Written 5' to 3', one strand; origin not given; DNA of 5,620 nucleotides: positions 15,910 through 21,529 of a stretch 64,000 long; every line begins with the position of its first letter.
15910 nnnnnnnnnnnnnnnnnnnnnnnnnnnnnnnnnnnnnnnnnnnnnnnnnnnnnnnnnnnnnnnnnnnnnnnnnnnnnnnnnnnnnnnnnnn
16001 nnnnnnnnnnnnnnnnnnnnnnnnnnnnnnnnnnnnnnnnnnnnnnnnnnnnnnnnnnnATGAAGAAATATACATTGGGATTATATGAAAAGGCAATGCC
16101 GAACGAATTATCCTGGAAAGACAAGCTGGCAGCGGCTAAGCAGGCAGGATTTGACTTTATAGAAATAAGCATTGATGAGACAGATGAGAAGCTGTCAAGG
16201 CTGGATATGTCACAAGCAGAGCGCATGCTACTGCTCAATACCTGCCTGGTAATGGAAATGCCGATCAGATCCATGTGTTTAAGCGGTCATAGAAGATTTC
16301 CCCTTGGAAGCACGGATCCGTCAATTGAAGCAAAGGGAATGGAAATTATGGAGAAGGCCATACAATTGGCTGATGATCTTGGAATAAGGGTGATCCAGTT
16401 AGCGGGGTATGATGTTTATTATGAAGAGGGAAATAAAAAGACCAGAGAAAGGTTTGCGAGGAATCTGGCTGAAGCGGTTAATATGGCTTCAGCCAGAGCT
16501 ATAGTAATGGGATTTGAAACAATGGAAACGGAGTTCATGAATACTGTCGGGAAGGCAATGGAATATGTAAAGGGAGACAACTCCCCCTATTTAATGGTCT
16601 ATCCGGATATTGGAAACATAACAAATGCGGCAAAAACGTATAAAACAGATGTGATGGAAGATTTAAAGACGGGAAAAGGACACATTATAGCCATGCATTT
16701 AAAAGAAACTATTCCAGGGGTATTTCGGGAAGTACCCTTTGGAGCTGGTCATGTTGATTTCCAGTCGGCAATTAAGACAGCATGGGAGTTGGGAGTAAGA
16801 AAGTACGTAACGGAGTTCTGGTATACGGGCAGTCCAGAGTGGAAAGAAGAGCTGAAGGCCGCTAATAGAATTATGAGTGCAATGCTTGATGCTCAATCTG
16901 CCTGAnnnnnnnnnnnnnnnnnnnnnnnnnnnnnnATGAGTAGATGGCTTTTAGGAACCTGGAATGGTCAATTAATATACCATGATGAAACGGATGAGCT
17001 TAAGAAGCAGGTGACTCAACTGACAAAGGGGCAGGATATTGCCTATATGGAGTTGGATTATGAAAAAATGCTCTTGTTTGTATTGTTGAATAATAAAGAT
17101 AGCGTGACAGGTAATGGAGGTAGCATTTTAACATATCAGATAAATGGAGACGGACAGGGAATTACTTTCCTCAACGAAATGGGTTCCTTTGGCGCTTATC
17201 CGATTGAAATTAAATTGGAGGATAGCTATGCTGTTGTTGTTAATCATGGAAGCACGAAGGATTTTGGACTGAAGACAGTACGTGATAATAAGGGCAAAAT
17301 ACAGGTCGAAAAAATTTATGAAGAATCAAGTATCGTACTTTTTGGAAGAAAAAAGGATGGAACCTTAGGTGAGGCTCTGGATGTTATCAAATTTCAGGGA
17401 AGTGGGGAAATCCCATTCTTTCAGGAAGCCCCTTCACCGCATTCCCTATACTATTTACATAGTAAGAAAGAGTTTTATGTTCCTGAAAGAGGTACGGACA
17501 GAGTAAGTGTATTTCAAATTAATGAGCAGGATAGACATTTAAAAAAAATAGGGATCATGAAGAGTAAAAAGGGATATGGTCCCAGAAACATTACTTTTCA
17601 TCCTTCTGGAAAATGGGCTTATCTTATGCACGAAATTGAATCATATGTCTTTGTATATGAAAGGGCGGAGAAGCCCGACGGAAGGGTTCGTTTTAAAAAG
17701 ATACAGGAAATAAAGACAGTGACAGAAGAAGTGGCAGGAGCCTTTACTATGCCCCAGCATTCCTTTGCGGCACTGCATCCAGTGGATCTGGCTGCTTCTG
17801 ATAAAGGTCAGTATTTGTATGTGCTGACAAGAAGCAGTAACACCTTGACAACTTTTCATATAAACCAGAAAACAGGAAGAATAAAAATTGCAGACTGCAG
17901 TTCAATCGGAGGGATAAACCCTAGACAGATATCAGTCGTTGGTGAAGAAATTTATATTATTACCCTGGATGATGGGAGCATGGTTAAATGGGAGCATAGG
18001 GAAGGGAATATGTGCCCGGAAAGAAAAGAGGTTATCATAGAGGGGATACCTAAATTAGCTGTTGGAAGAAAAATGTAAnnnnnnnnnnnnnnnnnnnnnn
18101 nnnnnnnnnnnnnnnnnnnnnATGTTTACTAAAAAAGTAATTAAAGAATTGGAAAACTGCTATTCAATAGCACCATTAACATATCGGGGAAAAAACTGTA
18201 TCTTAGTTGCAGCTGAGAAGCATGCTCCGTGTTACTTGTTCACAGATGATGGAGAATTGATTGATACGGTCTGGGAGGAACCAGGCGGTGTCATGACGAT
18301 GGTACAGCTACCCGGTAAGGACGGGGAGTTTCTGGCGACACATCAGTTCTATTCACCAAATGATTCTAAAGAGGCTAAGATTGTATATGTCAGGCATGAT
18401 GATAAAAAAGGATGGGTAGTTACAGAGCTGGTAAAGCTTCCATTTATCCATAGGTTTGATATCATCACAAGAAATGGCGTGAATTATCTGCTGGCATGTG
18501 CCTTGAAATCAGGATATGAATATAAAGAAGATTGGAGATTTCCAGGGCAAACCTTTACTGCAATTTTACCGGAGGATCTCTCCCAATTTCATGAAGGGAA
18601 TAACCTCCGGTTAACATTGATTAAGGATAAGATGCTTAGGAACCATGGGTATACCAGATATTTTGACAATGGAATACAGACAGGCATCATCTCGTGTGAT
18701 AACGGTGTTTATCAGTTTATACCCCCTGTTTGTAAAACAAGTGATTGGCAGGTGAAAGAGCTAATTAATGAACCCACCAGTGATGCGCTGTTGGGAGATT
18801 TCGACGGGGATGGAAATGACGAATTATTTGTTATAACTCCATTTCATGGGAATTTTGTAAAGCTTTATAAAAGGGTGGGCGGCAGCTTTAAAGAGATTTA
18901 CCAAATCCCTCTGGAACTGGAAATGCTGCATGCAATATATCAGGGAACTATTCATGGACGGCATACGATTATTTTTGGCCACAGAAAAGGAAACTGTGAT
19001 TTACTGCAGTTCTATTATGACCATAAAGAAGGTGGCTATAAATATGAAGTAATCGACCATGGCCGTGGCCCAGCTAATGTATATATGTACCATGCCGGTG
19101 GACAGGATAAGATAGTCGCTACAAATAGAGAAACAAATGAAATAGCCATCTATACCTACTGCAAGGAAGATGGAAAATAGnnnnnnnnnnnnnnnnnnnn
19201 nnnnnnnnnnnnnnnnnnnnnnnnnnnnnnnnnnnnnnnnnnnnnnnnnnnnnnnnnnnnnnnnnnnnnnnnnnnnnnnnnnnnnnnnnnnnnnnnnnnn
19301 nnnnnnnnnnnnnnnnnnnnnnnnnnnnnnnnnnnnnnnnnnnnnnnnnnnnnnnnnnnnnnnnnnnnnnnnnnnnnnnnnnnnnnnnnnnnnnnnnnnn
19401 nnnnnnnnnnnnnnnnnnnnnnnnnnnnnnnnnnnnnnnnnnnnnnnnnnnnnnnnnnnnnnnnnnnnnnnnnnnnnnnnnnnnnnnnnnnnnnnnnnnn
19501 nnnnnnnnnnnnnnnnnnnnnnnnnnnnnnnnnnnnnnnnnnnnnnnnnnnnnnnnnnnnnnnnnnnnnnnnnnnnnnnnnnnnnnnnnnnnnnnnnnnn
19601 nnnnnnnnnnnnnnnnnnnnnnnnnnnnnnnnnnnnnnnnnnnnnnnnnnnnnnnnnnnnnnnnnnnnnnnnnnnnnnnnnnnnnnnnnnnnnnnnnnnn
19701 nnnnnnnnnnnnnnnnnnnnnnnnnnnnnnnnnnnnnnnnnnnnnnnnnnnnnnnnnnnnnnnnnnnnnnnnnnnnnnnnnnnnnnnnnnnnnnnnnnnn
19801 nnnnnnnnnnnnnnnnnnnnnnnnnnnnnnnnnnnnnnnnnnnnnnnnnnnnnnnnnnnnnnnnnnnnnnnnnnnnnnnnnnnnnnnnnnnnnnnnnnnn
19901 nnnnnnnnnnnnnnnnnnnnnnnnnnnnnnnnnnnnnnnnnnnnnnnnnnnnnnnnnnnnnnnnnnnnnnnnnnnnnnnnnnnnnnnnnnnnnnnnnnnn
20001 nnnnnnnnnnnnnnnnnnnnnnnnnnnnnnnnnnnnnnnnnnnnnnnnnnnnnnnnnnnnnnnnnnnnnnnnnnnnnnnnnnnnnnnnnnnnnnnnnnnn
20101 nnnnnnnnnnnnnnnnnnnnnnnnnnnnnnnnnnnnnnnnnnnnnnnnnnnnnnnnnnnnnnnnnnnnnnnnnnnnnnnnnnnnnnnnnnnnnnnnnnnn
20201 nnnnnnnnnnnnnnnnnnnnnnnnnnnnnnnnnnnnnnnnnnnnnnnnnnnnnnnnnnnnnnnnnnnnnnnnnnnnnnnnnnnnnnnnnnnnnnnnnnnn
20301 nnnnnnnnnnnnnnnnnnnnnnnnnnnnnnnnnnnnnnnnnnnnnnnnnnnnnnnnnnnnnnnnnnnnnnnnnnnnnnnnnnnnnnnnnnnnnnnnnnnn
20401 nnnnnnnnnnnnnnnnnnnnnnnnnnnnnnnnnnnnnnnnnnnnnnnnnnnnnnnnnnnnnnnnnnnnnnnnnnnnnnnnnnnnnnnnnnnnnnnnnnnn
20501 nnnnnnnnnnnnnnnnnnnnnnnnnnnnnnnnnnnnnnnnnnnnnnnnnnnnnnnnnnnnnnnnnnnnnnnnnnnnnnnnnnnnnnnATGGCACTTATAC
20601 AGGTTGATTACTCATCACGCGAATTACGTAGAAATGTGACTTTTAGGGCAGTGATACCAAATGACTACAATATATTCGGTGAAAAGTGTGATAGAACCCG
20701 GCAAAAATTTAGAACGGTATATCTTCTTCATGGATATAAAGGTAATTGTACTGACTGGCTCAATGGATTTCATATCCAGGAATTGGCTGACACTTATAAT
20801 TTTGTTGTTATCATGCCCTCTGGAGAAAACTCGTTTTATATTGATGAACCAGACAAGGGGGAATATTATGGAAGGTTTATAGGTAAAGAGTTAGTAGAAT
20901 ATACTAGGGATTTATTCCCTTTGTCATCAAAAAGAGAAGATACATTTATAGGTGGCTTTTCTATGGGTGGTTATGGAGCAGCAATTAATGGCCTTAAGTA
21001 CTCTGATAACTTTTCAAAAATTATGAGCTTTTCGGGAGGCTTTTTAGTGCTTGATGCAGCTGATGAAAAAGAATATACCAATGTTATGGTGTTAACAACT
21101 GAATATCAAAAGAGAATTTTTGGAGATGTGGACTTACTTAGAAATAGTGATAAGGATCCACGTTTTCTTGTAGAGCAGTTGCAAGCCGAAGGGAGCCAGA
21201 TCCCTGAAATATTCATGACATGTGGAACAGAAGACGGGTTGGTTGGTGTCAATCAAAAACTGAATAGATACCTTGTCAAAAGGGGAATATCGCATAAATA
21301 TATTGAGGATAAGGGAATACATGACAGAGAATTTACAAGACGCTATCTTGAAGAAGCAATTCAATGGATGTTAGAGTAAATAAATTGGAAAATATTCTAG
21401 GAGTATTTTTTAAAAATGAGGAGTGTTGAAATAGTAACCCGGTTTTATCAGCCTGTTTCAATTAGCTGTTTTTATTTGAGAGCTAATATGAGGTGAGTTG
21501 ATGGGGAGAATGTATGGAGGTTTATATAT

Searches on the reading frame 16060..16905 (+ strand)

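Call 11: search_protein_families(library=pfam, proteins=[window:16060-16905:+], max_evalue=0.00001)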
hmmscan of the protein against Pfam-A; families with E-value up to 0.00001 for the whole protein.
window:16060-16905:+ (281 aa): 1 family
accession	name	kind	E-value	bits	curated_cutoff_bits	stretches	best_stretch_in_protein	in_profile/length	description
PF01261.30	AP_endonuc_2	-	5.6e-36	124.9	31.1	1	23-266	1-244/249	Xylose isomerase-like TIM barrel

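Call 25: search_protein_families(library=ncbifam, proteins=[window:16060-16905:+], max_evalue=0.001)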
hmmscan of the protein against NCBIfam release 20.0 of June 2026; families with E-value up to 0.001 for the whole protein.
window:16060-16905:+ (281 aa): 5 families
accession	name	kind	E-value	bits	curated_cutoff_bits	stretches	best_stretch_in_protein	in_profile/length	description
NF009689.0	PRK13210.1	subfamily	1.4e-111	372.2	200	1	1-277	1-280/286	L-ribulose-5-phosphate 3-epimerase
NF009688.0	PRK13209.1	subfamily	1.1e-100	336.4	317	1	2-274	6-275/286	L-ribulose-5-phosphate 3-epimerase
TIGR00542.1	hxl6Piso_put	equivalog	2.5e-97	325.6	272.15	1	2-276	1-272/279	L-ribulose-5-phosphate 3-epimerase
NF041099.2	keto_glucon_epim_IolO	equivalog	1.3e-09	37.8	300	1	21-251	25-243/269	5-keto-L-gluconate epimerase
NF051856.1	PsicseEpim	equivalog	7.6e-07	29.2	300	1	25-237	24-228/287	D-psicose 3-epimerase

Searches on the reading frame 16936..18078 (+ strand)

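Call 11: search_protein_families(library=pfam, proteins=[window:16936-18078:+], max_evalue=0.00001)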
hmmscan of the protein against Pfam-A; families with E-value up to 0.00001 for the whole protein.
window:16936-18078:+ (380 aa): 1 family
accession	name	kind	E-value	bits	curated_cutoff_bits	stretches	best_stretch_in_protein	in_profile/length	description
PF10282.15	Lactonase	-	7e-45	154.1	21.7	1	13-343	14-307/344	Lactonase, 7-bladed beta-propeller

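Call 25: search_protein_families(library=ncbifam, proteins=[window:16936-18078:+], max_evalue=0.001)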
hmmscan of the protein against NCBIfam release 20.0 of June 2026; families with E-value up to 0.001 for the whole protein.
window:16936-18078:+ (380 aa): 2 families
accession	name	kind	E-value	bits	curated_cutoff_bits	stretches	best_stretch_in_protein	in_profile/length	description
NF050136.1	PGL_lacton_Staph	exception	3.5e-20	72.3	500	1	210-344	185-304/341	6-phosphogluconolactonase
NF008258.1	PRK11028.1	equivalog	3.2e-18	65.9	370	1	163-342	124-290/330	6-phosphogluconolactonase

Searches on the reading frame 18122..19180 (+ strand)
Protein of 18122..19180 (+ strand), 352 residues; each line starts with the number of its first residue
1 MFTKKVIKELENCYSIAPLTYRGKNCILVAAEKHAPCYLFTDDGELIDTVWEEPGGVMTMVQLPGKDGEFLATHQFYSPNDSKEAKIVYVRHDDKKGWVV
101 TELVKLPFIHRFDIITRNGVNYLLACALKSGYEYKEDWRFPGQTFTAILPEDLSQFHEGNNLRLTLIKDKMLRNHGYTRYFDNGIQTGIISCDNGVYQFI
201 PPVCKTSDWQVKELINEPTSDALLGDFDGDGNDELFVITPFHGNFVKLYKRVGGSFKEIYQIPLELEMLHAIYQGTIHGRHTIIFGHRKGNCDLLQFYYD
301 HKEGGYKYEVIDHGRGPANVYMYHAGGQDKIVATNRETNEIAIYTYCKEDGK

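Call 11: search_protein_families(library=pfam, proteins=[window:18122-19180:+], max_evalue=0.00001)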
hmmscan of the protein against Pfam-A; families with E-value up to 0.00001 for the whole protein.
window:18122-19180:+ (352 aa): 0 families

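Call 25: search_protein_families(library=ncbifam, proteins=[window:18122-19180:+], max_evalue=0.001)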
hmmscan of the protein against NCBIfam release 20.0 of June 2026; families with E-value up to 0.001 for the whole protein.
window:18122-19180:+ (352 aa): 0 families

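Call 26: search_solved_structures(query=window:18122-19180:+, max_evalue=1)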
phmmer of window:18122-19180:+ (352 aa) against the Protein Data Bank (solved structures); distinct sequences matched with E-value up to 1: 9.
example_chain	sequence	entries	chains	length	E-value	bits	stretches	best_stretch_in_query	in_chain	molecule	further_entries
8r8s_A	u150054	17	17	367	0.27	13.2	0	100-169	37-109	Copper-containing nitrite reductase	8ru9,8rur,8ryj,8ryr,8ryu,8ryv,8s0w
8rfl_A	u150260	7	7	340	0.27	13.2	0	101-169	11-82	Copper-containing nitrite reductase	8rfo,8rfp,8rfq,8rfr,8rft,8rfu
8rfs_A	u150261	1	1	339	0.29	13.1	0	101-169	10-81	Copper-containing nitrite reductase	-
9rnz_A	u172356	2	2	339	0.29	13.1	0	101-169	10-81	Copper-containing nitrite reductase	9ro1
6thf_A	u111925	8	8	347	0.54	12.2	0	101-169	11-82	Copper-containing nitrite reductase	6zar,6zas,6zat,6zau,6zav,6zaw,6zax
8rfv_A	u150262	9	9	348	0.54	12.2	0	101-169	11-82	Copper-containing nitrite reductase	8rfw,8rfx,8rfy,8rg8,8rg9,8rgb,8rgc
7qxk_A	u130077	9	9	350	0.55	12.2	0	101-169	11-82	Copper-containing nitrite reductase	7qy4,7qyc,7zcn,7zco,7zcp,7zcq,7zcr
9roc_A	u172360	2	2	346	0.56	12.1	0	102-169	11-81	Copper-containing nitrite reductase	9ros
9oee_A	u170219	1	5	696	0.57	12.1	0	222-249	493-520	Secreted esterase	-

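Call 81: search_protein_families(library=pfam, proteins=[window:18122-19180:+], max_evalue=0.01)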
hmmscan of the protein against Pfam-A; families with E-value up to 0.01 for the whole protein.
window:18122-19180:+ (352 aa): 2 families
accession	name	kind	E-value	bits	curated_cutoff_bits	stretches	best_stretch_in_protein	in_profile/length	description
PF01839.29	FG-GAP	-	0.0005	20.3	22.1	1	222-242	5-25/37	FG-GAP repeat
PF13517.12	FG-GAP_3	-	0.0021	19.1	26.9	1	226-263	1-36/61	FG-GAP-like repeat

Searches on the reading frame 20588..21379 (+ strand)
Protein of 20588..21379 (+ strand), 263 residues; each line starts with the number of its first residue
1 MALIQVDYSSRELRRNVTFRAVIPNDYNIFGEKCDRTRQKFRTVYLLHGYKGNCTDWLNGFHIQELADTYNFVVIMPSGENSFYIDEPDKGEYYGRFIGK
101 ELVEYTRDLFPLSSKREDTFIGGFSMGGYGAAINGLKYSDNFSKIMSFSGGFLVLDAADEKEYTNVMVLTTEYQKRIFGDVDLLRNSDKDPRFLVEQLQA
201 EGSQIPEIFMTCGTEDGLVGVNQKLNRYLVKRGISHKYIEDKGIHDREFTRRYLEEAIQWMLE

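Call 11: search_protein_families(library=pfam, proteins=[window:20588-21379:+], max_evalue=0.00001)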
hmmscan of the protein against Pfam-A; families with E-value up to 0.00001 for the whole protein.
window:20588-21379:+ (263 aa): 2 families
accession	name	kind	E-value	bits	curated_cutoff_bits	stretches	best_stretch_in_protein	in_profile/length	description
PF00756.26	Esterase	-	6.1e-16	59.4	22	1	10-247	1-237/251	Putative esterase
PF02230.22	Abhydrolase_2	-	8.2e-06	26.2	23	0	113-171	101-158/217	Phospholipase/Carboxylesterase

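Call 25: search_protein_families(library=ncbifam, proteins=[window:20588-21379:+], max_evalue=0.001)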
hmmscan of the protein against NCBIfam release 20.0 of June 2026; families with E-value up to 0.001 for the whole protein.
window:20588-21379:+ (263 aa): 5 families
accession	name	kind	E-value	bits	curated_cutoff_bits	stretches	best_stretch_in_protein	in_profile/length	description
NF007758.0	PRK10439.1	equivalog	1e-10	41.2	222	1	98-262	273-411/418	enterochelin esterase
NF050058.1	e_dPHAscl_type1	hypoth_equivalog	1.2e-09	38.1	150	1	44-219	25-192/276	extracellular catalytic domain type 1 short-chain-length polyhydroxyalkanoate depolymerase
TIGR02821.1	fghA_ester_D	equivalog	5.6e-06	26.1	281.7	1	83-149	102-170/275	S-formylglutathione hydrolase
TIGR01840.1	esterase_phb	subfamily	1e-05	25.1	107.85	0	44-79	16-51/213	PHB depolymerase family esterase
NF058612.1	GTNG0744Estse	equivalog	0.00084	19.3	450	0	87-147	91-151/242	GTNG_0744 family esterase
